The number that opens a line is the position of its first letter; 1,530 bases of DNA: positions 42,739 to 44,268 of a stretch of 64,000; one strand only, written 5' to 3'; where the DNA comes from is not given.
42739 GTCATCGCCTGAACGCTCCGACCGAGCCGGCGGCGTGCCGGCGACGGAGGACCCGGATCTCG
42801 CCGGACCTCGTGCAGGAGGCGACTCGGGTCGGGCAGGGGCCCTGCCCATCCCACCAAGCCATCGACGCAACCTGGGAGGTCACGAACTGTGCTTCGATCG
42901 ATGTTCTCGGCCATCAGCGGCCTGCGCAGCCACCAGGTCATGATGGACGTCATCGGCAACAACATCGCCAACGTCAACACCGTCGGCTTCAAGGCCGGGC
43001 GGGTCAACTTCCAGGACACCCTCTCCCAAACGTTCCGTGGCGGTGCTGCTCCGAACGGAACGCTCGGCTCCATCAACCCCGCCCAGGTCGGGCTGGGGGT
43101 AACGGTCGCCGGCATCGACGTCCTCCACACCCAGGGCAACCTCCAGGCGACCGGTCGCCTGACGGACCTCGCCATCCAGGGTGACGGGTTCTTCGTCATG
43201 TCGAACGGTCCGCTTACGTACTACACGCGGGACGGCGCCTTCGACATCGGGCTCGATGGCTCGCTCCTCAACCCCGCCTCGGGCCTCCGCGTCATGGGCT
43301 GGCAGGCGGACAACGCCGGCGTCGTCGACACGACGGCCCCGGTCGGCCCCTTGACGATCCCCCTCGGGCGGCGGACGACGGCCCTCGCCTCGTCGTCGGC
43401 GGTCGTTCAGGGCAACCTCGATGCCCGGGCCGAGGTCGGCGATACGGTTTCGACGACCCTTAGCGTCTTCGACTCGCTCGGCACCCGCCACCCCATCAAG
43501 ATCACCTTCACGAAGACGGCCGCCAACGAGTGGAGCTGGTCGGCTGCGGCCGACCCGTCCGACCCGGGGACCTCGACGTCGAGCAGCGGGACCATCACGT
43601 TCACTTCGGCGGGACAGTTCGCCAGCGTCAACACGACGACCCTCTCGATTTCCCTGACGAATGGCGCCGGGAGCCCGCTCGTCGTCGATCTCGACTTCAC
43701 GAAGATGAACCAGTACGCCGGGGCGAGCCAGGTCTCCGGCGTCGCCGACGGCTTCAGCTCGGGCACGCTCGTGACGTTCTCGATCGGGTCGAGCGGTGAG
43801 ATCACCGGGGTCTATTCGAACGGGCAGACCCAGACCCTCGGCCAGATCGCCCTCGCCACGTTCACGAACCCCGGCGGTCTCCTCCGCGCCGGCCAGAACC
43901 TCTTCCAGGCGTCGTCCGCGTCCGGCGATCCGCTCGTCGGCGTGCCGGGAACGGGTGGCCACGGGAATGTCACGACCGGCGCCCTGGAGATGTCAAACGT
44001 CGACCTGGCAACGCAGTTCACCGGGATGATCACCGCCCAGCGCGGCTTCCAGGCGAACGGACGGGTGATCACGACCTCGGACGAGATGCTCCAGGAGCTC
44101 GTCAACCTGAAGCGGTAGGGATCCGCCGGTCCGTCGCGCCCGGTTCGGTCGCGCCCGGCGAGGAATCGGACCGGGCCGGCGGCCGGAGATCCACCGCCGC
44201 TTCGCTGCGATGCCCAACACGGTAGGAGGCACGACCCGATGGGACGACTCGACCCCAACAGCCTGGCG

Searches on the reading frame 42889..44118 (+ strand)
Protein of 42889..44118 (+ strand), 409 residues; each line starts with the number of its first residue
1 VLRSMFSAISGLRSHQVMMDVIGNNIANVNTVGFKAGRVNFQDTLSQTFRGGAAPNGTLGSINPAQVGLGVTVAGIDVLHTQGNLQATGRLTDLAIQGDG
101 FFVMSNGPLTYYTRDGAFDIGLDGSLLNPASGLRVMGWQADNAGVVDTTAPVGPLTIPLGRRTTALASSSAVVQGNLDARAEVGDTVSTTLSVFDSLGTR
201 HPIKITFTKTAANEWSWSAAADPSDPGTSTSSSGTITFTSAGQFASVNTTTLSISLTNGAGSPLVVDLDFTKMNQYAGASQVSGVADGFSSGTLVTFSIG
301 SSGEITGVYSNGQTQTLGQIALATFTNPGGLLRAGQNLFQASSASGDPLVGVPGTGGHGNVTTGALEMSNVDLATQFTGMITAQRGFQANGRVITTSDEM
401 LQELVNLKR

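Call 21: search_protein_families(library=pfam, proteins=[window:42889-44118:+], max_evalue=0.01)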
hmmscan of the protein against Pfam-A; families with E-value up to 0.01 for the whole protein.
window:42889-44118:+ (409 aa): 4 families
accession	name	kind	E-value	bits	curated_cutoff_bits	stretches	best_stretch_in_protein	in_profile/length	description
PF07559.19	FlgE_D2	-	3.3e-17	63.7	22.7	1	186-285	21-137/142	Flagellar basal body protein FlaE D2 domain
PF06429.18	Flg_bbr_C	-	6.1e-17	61.3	23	1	363-407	2-46/46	Flagellar basal body rod FlgEFG protein C-terminal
PF22692.1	LlgE_F_G_D1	-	6.2e-10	39.5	27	1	95-158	1-48/64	Flagellar hook protein FlgE/F/G D1 domain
PF00460.25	Flg_bb_rod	-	4.1e-09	36.6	20.7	1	7-35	3-31/31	Flagella basal body rod protein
